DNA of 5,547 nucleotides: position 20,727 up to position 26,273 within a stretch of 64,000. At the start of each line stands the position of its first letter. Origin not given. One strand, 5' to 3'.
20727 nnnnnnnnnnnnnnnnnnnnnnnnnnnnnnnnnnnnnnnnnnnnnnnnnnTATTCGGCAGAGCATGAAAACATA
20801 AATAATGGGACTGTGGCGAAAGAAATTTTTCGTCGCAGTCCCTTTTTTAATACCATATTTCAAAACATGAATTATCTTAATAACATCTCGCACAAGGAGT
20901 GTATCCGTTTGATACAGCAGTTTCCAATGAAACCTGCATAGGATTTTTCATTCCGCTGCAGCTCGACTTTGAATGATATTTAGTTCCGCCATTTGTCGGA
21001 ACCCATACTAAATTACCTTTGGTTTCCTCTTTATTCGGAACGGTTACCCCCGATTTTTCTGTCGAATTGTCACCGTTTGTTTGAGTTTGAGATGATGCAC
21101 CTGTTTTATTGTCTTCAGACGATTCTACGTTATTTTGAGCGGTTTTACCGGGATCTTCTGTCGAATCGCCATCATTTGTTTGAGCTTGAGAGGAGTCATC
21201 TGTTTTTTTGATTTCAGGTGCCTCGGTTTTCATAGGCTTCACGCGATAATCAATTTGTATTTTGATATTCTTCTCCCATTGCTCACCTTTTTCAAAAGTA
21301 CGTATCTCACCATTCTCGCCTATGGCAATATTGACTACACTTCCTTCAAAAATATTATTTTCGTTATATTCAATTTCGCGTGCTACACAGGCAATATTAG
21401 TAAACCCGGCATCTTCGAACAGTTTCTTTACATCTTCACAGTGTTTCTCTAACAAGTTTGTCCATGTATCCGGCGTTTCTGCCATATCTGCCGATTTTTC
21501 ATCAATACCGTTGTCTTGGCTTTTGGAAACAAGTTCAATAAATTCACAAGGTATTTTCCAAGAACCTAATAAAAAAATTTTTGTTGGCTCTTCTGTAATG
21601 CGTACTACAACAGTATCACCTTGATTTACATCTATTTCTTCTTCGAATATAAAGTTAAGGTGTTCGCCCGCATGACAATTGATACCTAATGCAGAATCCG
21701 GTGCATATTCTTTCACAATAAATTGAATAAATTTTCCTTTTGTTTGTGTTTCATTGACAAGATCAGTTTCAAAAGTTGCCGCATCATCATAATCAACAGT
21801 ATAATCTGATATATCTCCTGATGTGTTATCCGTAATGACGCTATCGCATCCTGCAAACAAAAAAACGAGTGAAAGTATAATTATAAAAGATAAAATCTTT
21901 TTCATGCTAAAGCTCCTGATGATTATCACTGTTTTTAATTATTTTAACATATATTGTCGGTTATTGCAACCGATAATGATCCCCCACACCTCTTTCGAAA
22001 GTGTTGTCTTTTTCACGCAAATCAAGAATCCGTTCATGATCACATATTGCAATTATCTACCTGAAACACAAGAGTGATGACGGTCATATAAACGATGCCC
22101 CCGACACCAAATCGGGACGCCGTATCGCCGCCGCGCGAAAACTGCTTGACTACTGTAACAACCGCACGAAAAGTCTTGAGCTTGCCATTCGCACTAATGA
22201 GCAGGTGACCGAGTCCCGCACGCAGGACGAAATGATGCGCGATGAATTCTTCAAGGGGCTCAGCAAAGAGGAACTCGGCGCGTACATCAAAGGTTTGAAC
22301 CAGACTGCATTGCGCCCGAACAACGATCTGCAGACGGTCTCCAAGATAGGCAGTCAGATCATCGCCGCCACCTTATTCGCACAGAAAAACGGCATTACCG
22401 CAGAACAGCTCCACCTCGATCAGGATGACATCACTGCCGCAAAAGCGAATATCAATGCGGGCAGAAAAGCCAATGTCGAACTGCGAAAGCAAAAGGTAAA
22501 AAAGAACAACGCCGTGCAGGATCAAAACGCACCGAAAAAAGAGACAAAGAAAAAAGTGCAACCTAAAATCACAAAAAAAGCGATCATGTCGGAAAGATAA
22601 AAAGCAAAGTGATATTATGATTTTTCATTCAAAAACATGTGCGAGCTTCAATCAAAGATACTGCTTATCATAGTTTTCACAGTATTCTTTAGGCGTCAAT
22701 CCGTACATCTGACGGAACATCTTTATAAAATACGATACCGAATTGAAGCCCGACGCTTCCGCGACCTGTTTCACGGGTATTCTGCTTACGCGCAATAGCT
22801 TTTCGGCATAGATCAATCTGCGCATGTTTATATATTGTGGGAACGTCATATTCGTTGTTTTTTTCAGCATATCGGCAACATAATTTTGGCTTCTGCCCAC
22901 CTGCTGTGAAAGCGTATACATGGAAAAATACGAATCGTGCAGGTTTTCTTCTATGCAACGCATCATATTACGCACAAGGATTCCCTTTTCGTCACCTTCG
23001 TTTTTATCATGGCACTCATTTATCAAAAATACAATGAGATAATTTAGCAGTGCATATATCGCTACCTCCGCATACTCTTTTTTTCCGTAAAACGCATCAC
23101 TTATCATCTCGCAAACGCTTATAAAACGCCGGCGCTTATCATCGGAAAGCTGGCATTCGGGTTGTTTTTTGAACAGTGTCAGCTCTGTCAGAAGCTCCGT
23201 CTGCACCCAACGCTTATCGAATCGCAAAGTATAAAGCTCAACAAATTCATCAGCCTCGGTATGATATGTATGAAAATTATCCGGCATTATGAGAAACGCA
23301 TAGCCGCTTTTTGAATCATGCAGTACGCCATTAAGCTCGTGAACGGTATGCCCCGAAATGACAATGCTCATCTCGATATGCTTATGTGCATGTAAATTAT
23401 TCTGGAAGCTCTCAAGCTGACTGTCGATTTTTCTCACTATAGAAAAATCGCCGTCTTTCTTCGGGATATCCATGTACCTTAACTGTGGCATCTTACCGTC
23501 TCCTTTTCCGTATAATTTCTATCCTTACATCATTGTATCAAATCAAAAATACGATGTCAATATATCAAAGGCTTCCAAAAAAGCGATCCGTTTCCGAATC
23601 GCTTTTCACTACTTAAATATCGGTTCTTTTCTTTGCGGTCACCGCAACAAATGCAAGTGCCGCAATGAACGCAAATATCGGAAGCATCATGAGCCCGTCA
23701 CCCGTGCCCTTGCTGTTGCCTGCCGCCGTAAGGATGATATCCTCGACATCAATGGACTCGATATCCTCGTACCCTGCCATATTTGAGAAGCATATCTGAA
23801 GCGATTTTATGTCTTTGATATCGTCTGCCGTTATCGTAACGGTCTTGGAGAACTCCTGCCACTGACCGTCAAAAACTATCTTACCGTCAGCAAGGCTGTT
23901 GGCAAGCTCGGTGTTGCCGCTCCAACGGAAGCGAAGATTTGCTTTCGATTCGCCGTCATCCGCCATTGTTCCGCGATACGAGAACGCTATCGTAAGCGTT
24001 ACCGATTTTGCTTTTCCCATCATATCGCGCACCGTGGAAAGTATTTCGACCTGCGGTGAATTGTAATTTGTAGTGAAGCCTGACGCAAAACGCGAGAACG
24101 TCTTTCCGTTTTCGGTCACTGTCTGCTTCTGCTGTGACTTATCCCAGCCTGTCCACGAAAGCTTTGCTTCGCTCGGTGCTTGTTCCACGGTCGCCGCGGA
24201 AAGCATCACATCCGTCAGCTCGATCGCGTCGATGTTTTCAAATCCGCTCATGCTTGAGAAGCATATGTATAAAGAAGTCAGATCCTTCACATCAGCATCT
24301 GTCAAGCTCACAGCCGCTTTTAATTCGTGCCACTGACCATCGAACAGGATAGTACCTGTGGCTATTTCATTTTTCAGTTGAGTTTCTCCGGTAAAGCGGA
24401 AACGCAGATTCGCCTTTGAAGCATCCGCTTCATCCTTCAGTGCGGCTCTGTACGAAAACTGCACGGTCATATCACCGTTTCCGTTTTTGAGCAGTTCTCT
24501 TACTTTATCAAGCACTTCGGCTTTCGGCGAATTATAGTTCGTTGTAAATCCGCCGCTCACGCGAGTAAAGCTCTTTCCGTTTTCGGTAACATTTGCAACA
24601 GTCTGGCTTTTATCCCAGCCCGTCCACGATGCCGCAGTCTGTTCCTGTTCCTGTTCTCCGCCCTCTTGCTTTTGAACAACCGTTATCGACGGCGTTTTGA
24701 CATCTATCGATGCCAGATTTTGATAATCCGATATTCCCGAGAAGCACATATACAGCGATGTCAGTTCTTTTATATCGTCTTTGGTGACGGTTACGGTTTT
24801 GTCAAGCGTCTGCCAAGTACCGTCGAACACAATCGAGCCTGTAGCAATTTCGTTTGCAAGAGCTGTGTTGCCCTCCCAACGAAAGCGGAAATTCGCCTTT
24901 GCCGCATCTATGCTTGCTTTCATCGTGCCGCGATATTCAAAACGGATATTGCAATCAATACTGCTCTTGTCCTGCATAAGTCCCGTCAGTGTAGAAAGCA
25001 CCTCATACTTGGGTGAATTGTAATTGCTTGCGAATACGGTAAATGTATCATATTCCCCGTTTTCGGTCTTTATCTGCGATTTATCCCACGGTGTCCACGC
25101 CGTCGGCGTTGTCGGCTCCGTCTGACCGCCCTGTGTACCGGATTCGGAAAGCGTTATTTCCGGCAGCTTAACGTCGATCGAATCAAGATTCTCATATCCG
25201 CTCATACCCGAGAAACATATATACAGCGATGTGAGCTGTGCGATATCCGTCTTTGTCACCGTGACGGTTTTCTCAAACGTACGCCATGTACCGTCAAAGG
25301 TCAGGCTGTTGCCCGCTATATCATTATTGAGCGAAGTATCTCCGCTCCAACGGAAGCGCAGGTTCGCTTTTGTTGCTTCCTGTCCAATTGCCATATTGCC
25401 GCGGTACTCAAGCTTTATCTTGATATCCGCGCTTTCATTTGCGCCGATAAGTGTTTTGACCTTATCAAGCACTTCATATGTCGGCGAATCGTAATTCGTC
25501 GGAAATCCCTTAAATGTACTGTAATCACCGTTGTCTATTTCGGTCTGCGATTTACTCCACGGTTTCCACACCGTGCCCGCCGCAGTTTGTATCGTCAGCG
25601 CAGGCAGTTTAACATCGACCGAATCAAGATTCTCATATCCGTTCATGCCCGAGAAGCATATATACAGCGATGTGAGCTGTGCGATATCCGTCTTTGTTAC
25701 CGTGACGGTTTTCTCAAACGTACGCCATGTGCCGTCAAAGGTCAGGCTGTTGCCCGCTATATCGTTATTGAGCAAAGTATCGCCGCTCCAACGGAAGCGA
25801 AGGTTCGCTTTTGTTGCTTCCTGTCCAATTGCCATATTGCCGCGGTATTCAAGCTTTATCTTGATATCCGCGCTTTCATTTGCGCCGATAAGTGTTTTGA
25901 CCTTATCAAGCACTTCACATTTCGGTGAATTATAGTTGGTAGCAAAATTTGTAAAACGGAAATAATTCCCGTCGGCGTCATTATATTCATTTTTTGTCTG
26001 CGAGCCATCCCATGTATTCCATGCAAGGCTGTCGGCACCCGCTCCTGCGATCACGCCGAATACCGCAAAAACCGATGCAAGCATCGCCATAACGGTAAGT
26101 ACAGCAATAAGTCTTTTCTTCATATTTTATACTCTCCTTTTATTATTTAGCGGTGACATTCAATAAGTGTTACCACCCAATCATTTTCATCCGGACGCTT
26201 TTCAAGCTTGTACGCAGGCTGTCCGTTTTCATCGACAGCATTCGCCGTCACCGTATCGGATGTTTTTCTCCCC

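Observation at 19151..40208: Glycan-type locus built around four DUF5060/DUF4038 (GH140-like) paralogues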

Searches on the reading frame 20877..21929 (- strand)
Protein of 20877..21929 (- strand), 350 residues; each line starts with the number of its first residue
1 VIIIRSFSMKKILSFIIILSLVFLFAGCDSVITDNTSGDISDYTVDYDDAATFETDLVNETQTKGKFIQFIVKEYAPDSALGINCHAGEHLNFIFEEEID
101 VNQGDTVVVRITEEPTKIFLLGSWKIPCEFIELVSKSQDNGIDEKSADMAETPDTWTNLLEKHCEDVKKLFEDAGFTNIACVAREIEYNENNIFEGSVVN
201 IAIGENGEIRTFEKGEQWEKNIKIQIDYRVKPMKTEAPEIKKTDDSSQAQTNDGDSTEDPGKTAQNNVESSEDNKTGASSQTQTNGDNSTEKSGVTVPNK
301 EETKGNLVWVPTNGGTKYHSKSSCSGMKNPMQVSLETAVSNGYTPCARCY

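Call 3: search_protein_families(library=pfam, proteins=[window:20877-21929:-], max_evalue=0.01)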
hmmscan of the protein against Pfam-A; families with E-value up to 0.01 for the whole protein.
window:20877-21929:- (350 aa): 0 families

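Call 28: search_protein_families(library=ncbifam, proteins=[window:20877-21929:-], max_evalue=0.01)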
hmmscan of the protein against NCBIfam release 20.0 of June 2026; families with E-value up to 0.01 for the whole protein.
window:20877-21929:- (350 aa): 0 families

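Call 57: search_protein_families(library=pfam, proteins=[window:20877-21929:-], max_evalue=0.1)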
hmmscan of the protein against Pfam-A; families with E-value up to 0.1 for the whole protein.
window:20877-21929:- (350 aa): 0 families

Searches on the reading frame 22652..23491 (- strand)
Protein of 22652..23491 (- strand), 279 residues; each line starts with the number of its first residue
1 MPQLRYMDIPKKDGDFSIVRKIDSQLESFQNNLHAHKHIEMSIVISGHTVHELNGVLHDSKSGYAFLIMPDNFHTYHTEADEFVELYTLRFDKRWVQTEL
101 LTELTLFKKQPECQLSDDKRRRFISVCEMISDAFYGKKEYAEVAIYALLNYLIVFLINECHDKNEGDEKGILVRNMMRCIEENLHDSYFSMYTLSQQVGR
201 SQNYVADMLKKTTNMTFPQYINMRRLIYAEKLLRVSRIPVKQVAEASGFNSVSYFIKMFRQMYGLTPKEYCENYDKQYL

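Call 3: search_protein_families(library=pfam, proteins=[window:22652-23491:-], max_evalue=0.01)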
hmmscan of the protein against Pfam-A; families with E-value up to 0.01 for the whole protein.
window:22652-23491:- (279 aa): 5 families
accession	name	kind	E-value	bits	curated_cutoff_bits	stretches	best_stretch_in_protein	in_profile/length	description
PF12833.13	HTH_18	-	2.9e-20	72.8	33.6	1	194-271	1-78/80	Helix-turn-helix domain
PF00165.29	HTH_AraC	-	4.2e-14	52.7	26.6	1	237-270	8-40/42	Bacterial regulatory helix-turn-helix proteins, AraC family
PF02311.25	AraC_binding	-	2.3e-08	34.3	21.1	1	33-115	18-100/135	AraC-like ligand binding domain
PF07883.17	Cupin_2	-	0.00011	22.3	27.2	1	33-87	13-67/70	Cupin domain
PF24496.1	DUF7588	-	0.0073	16.5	27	0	187-223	19-55/65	Domain of unknown function (DUF7588)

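Call 28: search_protein_families(library=ncbifam, proteins=[window:22652-23491:-], max_evalue=0.01)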
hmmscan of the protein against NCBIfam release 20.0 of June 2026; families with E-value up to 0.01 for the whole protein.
window:22652-23491:- (279 aa): 32 families (the best 25 are shown)
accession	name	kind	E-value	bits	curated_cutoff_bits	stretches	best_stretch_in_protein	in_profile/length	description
NF047788.1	TransRegPocR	equivalog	9.6e-17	61.2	500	1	171-274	189-291/296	transcriptional regulator PocR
NF007860.0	PRK10572.1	equivalog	3.8e-16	58.8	208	1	41-275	52-286/292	arabinose operon transcriptional regulator AraC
NF047455.1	TF_Staph_AryK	equivalog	2.7e-15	55.7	850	1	29-276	13-261/759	transcriptional regulator AryK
NF007633.0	PRK10296.1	equivalog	5.5e-15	55.6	264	1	26-274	33-275/280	transcriptional regulator ChbR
NF010028.0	PRK13503.1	equivalog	3.4e-14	52.9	288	1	33-273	30-272/278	HTH-type transcriptional activator RhaS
TIGR04094.1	adjacent_YSIRK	equivalog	4.5e-14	52.2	200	1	152-270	267-382/383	YSIRK-targeted surface antigen transcriptional regulator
NF010026.0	PRK13501.1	equivalog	3.1e-13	49.5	363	1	32-275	32-279/290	HTH-type transcriptional activator RhaR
NF052534.1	RzbtTranRegRhrA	equivalog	7.7e-13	48.4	500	1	152-270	188-307/312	rhizobactin biosynthesis transcriptional regulator RhrA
NF007584.0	PRK10219.1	equivalog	4.8e-12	46.2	174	1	173-272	7-105/107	superoxide response transcriptional regulator SoxS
NF007432.1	PRK09978.1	equivalog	5.4e-12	45.4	500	1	197-276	167-245/274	DNA-binding transcriptional regulator GadX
TIGR02297.1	HpaA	equivalog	1.2e-11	44.4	274.65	1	32-272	35-286/287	4-hydroxyphenylacetate catabolism regulatory protein HpaA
NF010025.2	PRK13500.1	equivalog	9.7e-11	41.7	525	1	34-272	34-276/282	HTH-type transcriptional activator RhaR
NF006902.0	PRK09393.1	equivalog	1e-10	41.3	425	1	174-276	223-324/327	transcriptional regulator FtrA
NF012198.0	MarA_TF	equivalog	1.7e-10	41.1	250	1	169-270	7-107/124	MDR efflux pump AcrAB transcriptional activator MarA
NF008564.0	PRK11511.1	equivalog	1.8e-10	41.1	202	1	170-270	8-107/127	MDR efflux pump AcrAB transcriptional activator MarA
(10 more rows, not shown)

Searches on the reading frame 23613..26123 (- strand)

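Call 3: search_protein_families(library=pfam, proteins=[window:23613-26123:-], max_evalue=0.01)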
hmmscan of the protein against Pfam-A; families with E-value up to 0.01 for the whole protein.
window:23613-26123:- (836 aa): 2 families
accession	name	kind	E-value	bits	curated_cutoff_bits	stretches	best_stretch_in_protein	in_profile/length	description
PF11739.14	YdbH-like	-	0.00097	18.5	26.3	0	560-763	423-591/893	Intermembrane phospholipid transport protein YdbH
PF01764.32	Lipase_3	-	0.0036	17.7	22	0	511-556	23-67/140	Lipase (class 3)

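Call 28: search_protein_families(library=ncbifam, proteins=[window:23613-26123:-], max_evalue=0.01)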
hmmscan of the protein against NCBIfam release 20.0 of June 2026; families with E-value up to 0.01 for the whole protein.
window:23613-26123:- (836 aa): 3 families
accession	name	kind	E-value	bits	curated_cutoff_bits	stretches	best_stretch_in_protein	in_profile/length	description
TIGR00854.1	pts-sorbose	subfamily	0.00032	20.8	163.6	0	424-457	98-131/150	mannose/fructose/sorbose PTS transporter subunit IIB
NF037975.1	pilot_rel_YacC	equivalog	0.00052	20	80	0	292-319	29-56/115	YacC family pilotin-like protein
NF008508.1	PRK11425.1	equivalog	0.0023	17.7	180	0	413-457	90-133/157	PTS N-acetylgalactosamine transporter subunit IIB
